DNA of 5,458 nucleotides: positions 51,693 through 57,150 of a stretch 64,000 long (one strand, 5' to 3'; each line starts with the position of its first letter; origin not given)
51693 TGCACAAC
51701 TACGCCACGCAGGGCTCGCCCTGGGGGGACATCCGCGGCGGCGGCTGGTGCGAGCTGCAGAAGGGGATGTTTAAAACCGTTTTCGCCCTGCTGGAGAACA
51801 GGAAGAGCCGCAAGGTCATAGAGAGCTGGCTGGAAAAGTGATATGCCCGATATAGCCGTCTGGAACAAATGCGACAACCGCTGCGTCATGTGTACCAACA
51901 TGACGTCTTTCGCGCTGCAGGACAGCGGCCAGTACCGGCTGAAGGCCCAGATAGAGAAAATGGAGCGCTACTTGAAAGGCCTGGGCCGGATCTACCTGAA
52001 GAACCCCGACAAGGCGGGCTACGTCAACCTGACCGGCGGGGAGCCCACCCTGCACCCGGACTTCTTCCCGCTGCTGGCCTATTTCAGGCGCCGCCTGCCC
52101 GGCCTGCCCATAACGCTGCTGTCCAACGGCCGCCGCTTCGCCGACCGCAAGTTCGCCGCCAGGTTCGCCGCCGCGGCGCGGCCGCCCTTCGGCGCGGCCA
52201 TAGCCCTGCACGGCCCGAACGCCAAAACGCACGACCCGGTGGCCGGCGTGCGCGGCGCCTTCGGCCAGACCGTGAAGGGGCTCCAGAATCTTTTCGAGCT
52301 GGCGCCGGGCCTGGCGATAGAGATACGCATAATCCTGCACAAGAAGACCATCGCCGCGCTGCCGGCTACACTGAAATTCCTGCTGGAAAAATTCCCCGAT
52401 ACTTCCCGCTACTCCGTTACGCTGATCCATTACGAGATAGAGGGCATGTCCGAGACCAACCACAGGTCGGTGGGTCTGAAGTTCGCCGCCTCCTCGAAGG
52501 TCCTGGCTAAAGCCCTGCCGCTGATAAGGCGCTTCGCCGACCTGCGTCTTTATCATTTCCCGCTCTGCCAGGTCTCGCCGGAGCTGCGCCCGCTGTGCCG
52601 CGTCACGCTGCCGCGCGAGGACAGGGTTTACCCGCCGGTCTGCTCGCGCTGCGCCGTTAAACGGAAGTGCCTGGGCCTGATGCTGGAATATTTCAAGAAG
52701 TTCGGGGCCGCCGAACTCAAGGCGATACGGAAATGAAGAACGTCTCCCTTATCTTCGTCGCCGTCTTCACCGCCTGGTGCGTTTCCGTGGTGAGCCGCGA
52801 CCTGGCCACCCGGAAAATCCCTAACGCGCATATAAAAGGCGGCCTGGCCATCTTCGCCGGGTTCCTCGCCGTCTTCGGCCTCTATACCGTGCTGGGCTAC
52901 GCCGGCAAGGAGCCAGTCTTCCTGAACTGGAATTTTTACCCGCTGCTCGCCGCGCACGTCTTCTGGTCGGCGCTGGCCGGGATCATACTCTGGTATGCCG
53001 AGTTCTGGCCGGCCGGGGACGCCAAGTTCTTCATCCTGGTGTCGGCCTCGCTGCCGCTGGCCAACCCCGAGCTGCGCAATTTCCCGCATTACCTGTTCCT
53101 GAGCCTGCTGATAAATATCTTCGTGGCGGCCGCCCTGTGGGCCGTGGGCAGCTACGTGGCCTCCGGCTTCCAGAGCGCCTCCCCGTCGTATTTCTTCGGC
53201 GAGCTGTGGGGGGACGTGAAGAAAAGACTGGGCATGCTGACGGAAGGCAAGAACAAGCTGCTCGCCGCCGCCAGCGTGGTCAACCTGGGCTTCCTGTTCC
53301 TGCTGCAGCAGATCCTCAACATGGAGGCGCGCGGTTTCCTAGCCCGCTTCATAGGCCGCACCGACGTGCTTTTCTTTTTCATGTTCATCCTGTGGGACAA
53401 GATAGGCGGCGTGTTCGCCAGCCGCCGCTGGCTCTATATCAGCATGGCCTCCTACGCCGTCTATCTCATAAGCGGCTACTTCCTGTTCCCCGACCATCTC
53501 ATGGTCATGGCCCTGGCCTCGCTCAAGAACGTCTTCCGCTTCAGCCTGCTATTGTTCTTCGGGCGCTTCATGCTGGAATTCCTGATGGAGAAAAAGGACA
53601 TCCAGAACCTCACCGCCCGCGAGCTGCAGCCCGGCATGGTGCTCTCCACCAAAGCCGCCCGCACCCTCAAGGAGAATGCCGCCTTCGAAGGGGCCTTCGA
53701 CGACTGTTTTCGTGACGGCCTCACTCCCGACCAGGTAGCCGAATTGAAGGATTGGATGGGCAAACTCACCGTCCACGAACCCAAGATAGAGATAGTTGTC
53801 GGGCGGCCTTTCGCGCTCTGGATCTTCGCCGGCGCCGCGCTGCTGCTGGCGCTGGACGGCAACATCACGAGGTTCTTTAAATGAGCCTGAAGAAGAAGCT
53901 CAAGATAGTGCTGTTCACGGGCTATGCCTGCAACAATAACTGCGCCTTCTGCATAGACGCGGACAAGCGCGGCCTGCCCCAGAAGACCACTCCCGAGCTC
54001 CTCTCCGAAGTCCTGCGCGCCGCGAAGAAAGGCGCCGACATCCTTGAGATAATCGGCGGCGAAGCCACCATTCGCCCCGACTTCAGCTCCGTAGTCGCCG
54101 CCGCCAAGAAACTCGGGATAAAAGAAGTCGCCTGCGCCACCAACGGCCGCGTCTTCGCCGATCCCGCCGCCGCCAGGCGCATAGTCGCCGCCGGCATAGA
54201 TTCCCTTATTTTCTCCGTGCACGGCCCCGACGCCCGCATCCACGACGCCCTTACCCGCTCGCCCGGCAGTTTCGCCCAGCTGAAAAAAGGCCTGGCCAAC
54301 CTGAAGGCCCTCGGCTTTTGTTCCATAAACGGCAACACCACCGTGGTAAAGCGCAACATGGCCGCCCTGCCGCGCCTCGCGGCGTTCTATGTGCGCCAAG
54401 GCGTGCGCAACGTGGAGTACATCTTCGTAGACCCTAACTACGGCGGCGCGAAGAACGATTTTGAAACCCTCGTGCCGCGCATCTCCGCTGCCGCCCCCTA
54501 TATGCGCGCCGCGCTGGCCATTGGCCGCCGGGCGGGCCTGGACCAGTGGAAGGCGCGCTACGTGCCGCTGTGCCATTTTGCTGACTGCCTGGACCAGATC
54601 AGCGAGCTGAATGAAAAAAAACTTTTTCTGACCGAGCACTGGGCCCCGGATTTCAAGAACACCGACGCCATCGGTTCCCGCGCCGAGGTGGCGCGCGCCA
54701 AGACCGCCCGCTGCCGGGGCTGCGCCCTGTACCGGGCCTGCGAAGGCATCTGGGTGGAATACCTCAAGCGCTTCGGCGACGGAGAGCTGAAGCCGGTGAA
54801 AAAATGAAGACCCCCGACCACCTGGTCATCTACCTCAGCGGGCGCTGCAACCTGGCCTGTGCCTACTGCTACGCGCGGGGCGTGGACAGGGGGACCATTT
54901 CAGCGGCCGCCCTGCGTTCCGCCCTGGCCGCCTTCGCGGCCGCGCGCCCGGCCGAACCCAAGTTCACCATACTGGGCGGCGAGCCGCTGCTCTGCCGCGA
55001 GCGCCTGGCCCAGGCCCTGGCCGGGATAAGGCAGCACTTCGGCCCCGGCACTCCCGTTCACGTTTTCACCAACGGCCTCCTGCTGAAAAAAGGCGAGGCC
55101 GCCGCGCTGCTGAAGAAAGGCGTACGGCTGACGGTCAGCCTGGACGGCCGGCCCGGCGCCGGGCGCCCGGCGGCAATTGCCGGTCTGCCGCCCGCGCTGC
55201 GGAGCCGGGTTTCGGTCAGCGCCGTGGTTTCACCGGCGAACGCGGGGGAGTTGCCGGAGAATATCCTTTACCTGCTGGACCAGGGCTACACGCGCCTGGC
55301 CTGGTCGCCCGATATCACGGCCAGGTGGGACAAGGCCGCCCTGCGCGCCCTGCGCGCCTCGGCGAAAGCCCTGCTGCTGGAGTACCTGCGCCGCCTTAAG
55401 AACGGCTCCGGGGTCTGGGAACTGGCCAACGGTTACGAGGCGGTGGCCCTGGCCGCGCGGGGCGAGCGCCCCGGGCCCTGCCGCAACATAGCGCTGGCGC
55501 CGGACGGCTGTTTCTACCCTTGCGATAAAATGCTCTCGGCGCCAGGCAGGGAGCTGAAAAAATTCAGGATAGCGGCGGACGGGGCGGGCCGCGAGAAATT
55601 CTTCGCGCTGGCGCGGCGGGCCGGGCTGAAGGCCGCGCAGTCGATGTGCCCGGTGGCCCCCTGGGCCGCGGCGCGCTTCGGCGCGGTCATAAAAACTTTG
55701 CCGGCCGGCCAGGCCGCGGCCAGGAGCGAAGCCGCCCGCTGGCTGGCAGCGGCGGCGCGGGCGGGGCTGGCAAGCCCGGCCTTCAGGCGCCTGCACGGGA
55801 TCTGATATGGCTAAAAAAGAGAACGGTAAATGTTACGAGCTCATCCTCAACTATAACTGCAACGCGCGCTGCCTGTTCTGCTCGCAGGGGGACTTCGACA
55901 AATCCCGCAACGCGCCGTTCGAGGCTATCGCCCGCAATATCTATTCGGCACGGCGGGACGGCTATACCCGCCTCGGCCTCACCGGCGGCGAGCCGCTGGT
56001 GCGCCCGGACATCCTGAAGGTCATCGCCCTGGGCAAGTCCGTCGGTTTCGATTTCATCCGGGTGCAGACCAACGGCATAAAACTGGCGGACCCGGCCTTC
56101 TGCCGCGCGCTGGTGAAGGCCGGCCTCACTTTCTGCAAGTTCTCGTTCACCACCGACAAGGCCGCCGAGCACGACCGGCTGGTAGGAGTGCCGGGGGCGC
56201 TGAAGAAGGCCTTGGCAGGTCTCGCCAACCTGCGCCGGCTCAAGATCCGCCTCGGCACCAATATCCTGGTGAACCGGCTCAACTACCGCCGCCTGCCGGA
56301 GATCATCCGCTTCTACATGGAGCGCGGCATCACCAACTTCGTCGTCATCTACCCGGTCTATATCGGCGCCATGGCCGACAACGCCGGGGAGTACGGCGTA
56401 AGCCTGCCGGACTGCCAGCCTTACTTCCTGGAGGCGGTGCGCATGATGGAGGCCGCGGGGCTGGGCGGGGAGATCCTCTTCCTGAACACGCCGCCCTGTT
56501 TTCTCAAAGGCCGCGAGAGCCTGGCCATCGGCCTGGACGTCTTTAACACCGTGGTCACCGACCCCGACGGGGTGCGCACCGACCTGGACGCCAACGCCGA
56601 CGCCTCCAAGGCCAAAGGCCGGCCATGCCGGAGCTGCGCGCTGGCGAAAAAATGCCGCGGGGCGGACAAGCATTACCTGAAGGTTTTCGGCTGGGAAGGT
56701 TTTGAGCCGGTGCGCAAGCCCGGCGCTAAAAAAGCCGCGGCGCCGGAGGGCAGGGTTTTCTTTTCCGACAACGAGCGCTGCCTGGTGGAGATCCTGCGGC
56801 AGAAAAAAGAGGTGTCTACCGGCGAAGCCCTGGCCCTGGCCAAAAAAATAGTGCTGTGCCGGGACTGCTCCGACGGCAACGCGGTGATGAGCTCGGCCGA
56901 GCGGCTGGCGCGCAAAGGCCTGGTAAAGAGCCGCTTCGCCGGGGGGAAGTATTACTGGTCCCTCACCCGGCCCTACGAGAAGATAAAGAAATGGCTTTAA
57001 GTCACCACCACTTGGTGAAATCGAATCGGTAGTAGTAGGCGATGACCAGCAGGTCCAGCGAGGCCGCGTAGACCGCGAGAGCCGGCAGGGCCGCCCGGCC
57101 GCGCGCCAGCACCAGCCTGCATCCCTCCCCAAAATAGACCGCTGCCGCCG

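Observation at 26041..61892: Giant radical-SAM super-locus (17 rSAM genes in ~33 kb) built around a single His-Xaa-Ser repeat precursor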

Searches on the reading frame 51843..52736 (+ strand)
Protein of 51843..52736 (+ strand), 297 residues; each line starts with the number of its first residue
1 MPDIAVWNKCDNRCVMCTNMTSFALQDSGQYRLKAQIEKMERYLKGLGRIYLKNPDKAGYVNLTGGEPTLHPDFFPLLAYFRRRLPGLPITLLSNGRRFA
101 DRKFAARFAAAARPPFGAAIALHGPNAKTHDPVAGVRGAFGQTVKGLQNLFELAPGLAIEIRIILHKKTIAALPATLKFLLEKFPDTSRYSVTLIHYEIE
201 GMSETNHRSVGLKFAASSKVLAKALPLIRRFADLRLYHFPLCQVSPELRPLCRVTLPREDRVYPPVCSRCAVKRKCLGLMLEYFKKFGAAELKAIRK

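Call 7: search_protein_families(library=ncbifam, proteins=[window:51843-52736:+], max_evalue=0.01)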
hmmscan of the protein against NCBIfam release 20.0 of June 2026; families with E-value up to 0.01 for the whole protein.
window:51843-52736:+ (297 aa): 27 families (the best 25 are shown)
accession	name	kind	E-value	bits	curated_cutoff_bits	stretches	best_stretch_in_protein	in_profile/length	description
TIGR03977.1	rSAM_pair_HxsC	equivalog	1.9e-47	161.6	267.9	1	6-279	31-288/292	His-Xaa-Ser system radical SAM maturase HxsC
TIGR04251.1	SCM_rSAM_ScmF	equivalog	1.4e-14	54.3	400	1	60-154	56-145/353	SynChlorMet cassette radical SAM/SPASM protein ScmF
NF038332.1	rSAM_rare_HxsC4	exception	2.5e-14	53.2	500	1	7-183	21-184/335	radical SAM protein HxsC4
TIGR04250.1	SCM_rSAM_ScmE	equivalog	1.8e-10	40.2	400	1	3-220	6-202/358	SynChlorMet cassette radical SAM/SPASM protein ScmE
TIGR03962.1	mycofact_rSAM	equivalog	3e-09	36.5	265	1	58-173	58-166/339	mycofactocin radical SAM maturase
TIGR04545.1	rSAM_ahbD_hemeb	equivalog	4.6e-09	36.2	500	1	61-179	50-161/339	heme b synthase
TIGR04051.1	rSAM_NirJ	equivalog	1.9e-08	33.7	515.45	1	30-192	27-173/354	heme d1 biosynthesis radical SAM protein NirJ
TIGR04053.2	TIGR04053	equivalog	3.1e-08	33.3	395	1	60-182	59-175/366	TIGR04053 family radical SAM/SPASM domain-containing protein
TIGR04340.1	rSAM_ACGX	hypoth_equivalog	7.9e-08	31.9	400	1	6-187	9-176/341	radical SAM/SPASM domain protein, ACGX system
NF033640.1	N_Twi_rSAM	subfamily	5.1e-07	29.1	170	1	3-83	114-198/398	twitch domain-containing radical SAM protein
NF050035.1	rSAM_WgK_link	exception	1.5e-06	27.4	650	1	3-178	12-169/367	radical SAM/SPASM peptide maturase WgkB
TIGR04546.1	rSAM_ahbC_deAc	equivalog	2.4e-06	26.6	650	1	6-182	42-202/390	12,18-didecarboxysiroheme deacetylase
TIGR04054.1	rSAM_NirJ1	equivalog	2.5e-06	26.3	650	1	5-179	38-196/387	putative heme d1 biosynthesis radical SAM protein NirJ1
TIGR04055.1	rSAM_NirJ2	equivalog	3.1e-06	27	500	1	49-160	35-141/326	putative heme d1 biosynthesis radical SAM protein NirJ2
NF049973.1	radical_Rv1681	equivalog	3.1e-06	26.4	380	1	61-169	122-223/326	Rv1681 family radical SAM protein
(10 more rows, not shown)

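Call 32: search_protein_families(library=padloc, proteins=[window:51843-52736:+], max_evalue=0.001)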
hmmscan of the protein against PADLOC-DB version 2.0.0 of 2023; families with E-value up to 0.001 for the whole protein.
window:51843-52736:+ (297 aa): 2 families
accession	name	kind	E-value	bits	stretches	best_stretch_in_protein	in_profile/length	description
PDLC02903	pVip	-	3.7e-08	31.2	1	6-102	6-84/257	Viperins not associated with kinases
PDLC02904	pVip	-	5.7e-05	20.8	1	6-104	9-93/262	Viperins associated with kinases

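Call 52: search_protein_families(library=pfam, proteins=[window:51843-52736:+], max_evalue=0.001)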
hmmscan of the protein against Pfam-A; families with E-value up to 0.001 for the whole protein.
window:51843-52736:+ (297 aa): 1 family
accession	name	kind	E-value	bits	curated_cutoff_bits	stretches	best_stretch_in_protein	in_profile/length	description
PF04055.27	Radical_SAM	-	8.4e-15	55.8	29.5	1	6-179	3-165/166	Radical SAM superfamily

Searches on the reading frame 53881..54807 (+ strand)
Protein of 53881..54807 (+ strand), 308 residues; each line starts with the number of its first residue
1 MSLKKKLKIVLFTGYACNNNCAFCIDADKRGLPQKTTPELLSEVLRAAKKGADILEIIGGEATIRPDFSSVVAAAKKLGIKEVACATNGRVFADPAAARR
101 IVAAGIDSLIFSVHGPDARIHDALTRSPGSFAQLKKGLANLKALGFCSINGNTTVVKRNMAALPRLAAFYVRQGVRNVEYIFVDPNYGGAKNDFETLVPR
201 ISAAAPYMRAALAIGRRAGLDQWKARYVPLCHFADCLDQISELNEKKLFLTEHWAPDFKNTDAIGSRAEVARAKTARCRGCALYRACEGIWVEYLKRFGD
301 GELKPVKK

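Call 7: search_protein_families(library=ncbifam, proteins=[window:53881-54807:+], max_evalue=0.01)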
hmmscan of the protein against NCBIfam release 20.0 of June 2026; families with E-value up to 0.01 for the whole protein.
window:53881-54807:+ (308 aa): 45 families (the best 25 are shown)
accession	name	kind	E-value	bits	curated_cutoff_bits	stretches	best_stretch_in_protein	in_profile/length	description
NF038332.1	rSAM_rare_HxsC4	exception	1.2e-43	149.5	500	2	5-232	12-243/335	radical SAM protein HxsC4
TIGR03977.1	rSAM_pair_HxsC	equivalog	6.6e-23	81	267.9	1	10-241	28-261/292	His-Xaa-Ser system radical SAM maturase HxsC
TIGR04545.1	rSAM_ahbD_hemeb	equivalog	1.3e-18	67.5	500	1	15-185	8-177/339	heme b synthase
TIGR02668.1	moaA_archaeal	equivalog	8.5e-18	64.4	325.25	1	15-190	18-193/303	GTP 3',8-cyclase MoaA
NF045574.1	sacti_mat_StsB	exception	1.3e-17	63.8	625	1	16-184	105-270/466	StsB family radical SAM/SPASM domain sactipeptide maturase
TIGR03962.1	mycofact_rSAM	equivalog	1.4e-15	57.3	265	1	14-174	19-177/339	mycofactocin radical SAM maturase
NF001199.0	PRK00164.2-1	equivalog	1.8e-15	56.9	231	1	15-170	20-175/308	GTP 3',8-cyclase MoaA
TIGR04055.1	rSAM_NirJ2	equivalog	3.7e-15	56.3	500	1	13-187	6-178/326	putative heme d1 biosynthesis radical SAM protein NirJ2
TIGR04053.2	TIGR04053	equivalog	1.7e-14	53.9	395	1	14-183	15-186/366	TIGR04053 family radical SAM/SPASM domain-containing protein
TIGR02666.1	moaA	equivalog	2.3e-14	53.1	284.05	1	16-180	19-192/336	GTP 3',8-cyclase MoaA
TIGR04466.1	rSAM_BlsE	equivalog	5.3e-14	52.4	400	1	15-179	11-171/327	cytosylglucuronate decarboxylase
NF045646.2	rSAM_Se_TrsS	equivalog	6.1e-13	48.1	490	1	15-172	94-253/441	radical SAM (seleno)protein TrsS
TIGR03913.1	rad_SAM_trio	equivalog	3.6e-12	45.4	591.75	1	10-175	22-184/477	GDL motif peptide-associated radical SAM/SPASM maturase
TIGR04251.1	SCM_rSAM_ScmF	equivalog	2.9e-11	43.4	400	1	10-191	7-190/353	SynChlorMet cassette radical SAM/SPASM protein ScmF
TIGR04317.1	W_rSAM_matur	equivalog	5.4e-11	42.2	380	1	14-178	11-179/349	tungsten cofactor oxidoreductase radical SAM maturase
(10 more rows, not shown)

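Call 32: search_protein_families(library=padloc, proteins=[window:53881-54807:+], max_evalue=0.001)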
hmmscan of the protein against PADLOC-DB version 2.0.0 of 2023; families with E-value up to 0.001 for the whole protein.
window:53881-54807:+ (308 aa): 2 families
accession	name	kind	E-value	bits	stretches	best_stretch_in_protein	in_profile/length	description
PDLC02904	pVip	-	1e-10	39.6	1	16-160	12-154/262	Viperins associated with kinases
PDLC02903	pVip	-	7.5e-10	36.7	1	14-160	7-150/257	Viperins not associated with kinases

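Call 52: search_protein_families(library=pfam, proteins=[window:53881-54807:+], max_evalue=0.001)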
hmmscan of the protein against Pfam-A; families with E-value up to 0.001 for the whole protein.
window:53881-54807:+ (308 aa): 1 family
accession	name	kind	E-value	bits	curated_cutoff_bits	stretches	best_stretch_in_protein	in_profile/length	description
PF04055.27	Radical_SAM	-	2.5e-20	73.7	29.5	1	14-157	4-152/166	Radical SAM superfamily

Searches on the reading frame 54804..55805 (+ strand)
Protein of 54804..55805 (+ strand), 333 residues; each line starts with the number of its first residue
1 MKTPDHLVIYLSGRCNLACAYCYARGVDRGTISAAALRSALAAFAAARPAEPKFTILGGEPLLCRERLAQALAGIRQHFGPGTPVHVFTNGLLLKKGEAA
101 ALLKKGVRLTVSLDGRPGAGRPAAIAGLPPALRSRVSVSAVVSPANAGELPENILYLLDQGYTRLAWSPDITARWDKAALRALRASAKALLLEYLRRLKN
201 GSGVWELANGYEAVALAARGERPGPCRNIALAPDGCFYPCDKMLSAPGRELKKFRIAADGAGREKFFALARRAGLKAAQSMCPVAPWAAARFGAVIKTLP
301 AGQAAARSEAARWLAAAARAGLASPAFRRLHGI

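Call 7: search_protein_families(library=ncbifam, proteins=[window:54804-55805:+], max_evalue=0.01)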
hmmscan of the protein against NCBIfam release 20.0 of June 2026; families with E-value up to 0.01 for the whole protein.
window:54804-55805:+ (333 aa): 43 families (the best 25 are shown)
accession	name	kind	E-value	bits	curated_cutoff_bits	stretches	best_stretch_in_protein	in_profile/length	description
NF047865.1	rSAM_PapB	equivalog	2.6e-17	63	340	2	7-116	5-122/330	PapB family radical SAM/SPASM ranthipeptide maturase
NF041707.1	rSAM_YhhB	equivalog_domain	1.5e-11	43.9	445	1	7-116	4-125/369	cyclophane-forming radical SAM/SPASM peptide maturase YhhB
TIGR03977.1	rSAM_pair_HxsC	equivalog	2e-11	43.3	267.9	1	6-105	26-122/292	His-Xaa-Ser system radical SAM maturase HxsC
NF038283.1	viperin_w_prok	equivalog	7.8e-11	41.7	180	1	10-114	7-115/281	viperin family antiviral radical SAM protein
TIGR04269.1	SAM_SPASM_FxsB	subfamily_domain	1.1e-10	41.1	370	1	7-116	4-127/363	FxsB family cyclophane-forming radical SAM/SPASM peptide maturase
TIGR02666.1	moaA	equivalog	2.5e-10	39.9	284.05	1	6-114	11-123/336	GTP 3',8-cyclase MoaA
TIGR04311.1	rSAM_Geo_metal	subfamily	1.3e-09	37.6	400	1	4-115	2-114/423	radical SAM/SPASM family putative metalloenzyme maturase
TIGR04163.1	rSAM_cobopep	equivalog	8e-09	34.7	375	1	12-115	71-179/428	peptide-modifying radical SAM enzyme CbpB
TIGR04280.1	geopep_mat_rSAM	hypoth_equivalog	1e-08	34.6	400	1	7-117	86-204/428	geopeptide radical SAM maturase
TIGR02668.1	moaA_archaeal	equivalog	1.6e-08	33.9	325.25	1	7-114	12-117/303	GTP 3',8-cyclase MoaA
NF041298.1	rSAM_mat_DynA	equivalog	3e-08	33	450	1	13-116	9-119/356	dynobactin maturation radical SAM/SPASM protein DynA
NF001199.0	PRK00164.2-1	equivalog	4.7e-07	29.2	231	1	7-114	14-119/308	GTP 3',8-cyclase MoaA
TIGR04303.1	GeoRSP_rSAM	equivalog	9.5e-07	28.7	400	1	11-114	11-109/325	GeoRSP system radical SAM/SPASM protein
NF049973.1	radical_Rv1681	equivalog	1.8e-06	27.1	380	1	7-114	74-180/326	Rv1681 family radical SAM protein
TIGR04068.1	rSAM_ocin_clost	equivalog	5.1e-06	25.6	500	1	6-116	85-204/462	Cys-rich peptide radical SAM maturase CcpM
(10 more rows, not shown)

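Call 52: search_protein_families(library=pfam, proteins=[window:54804-55805:+], max_evalue=0.001)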
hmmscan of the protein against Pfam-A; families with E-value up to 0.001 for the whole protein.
window:54804-55805:+ (333 aa): 2 families
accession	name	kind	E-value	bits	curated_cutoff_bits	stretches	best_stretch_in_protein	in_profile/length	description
PF04055.27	Radical_SAM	-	3.2e-11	44.1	29.5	1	10-115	2-111/166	Radical SAM superfamily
PF13353.11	Fer4_12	-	2.8e-06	28.1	22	1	8-116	9-116/137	4Fe-4S single cluster domain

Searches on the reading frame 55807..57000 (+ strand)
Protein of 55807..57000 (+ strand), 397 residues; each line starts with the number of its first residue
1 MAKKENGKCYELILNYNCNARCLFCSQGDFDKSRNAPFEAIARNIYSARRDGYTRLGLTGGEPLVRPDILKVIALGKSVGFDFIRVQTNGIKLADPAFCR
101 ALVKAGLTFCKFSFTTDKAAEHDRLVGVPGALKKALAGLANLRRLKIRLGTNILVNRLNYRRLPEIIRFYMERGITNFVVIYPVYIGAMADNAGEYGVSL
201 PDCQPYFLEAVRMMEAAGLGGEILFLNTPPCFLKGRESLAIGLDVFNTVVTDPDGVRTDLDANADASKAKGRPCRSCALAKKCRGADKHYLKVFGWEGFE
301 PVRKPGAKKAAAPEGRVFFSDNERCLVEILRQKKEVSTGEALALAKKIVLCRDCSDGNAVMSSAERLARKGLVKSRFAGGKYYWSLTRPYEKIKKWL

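Call 7: search_protein_families(library=ncbifam, proteins=[window:55807-57000:+], max_evalue=0.01)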
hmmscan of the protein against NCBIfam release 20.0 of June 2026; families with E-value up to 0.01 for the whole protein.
window:55807-57000:+ (397 aa): 40 families (the best 25 are shown)
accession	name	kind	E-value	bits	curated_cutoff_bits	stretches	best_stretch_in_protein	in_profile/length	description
NF038332.1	rSAM_rare_HxsC4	exception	6.6e-25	88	500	2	17-179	23-190/335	radical SAM protein HxsC4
TIGR03977.1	rSAM_pair_HxsC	equivalog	6.6e-24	84.3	267.9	1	11-234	28-254/292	His-Xaa-Ser system radical SAM maturase HxsC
NF045646.2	rSAM_Se_TrsS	equivalog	9.5e-20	70.5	490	1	14-173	92-254/441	radical SAM (seleno)protein TrsS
TIGR02668.1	moaA_archaeal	equivalog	8.1e-19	67.7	325.25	1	13-199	15-202/303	GTP 3',8-cyclase MoaA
TIGR02666.1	moaA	equivalog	2.5e-17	62.9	284.05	1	17-176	19-186/336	GTP 3',8-cyclase MoaA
NF001199.0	PRK00164.2-1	equivalog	4.8e-17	62.1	231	1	13-175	17-180/308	GTP 3',8-cyclase MoaA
TIGR04545.1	rSAM_ahbD_hemeb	equivalog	1.9e-16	60.4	500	1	17-190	9-182/339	heme b synthase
TIGR04051.1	rSAM_NirJ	equivalog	1.1e-15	57.5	515.45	1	17-192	11-185/354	heme d1 biosynthesis radical SAM protein NirJ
TIGR02109.1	PQQ_syn_pqqE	equivalog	2.3e-15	56.4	381.35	1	14-182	13-181/358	pyrroloquinoline quinone biosynthesis protein PqqE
NF045702.1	rSAM_GDGT_ether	equivalog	1.1e-14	54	450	1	14-192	92-277/486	tetraether lipid synthase Tes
TIGR04251.1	SCM_rSAM_ScmF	equivalog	1.2e-14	54.5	400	1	14-195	10-196/353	SynChlorMet cassette radical SAM/SPASM protein ScmF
TIGR04053.2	TIGR04053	equivalog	1.8e-14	53.8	395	1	52-188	56-191/366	TIGR04053 family radical SAM/SPASM domain-containing protein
TIGR04546.1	rSAM_ahbC_deAc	equivalog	1.8e-14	53.4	650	1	17-188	48-218/390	12,18-didecarboxysiroheme deacetylase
TIGR04466.1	rSAM_BlsE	equivalog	2.5e-14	53.4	400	1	17-177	12-169/327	cytosylglucuronate decarboxylase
TIGR04303.1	GeoRSP_rSAM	equivalog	8.8e-14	51.8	400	1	13-178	10-172/325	GeoRSP system radical SAM/SPASM protein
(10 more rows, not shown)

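Call 52: search_protein_families(library=pfam, proteins=[window:55807-57000:+], max_evalue=0.001)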
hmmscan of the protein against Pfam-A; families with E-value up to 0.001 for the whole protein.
window:55807-57000:+ (397 aa): 1 family
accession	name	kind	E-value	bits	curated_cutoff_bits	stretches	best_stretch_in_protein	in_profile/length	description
PF04055.27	Radical_SAM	-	2.3e-17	64.1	29.5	1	15-169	4-165/166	Radical SAM superfamily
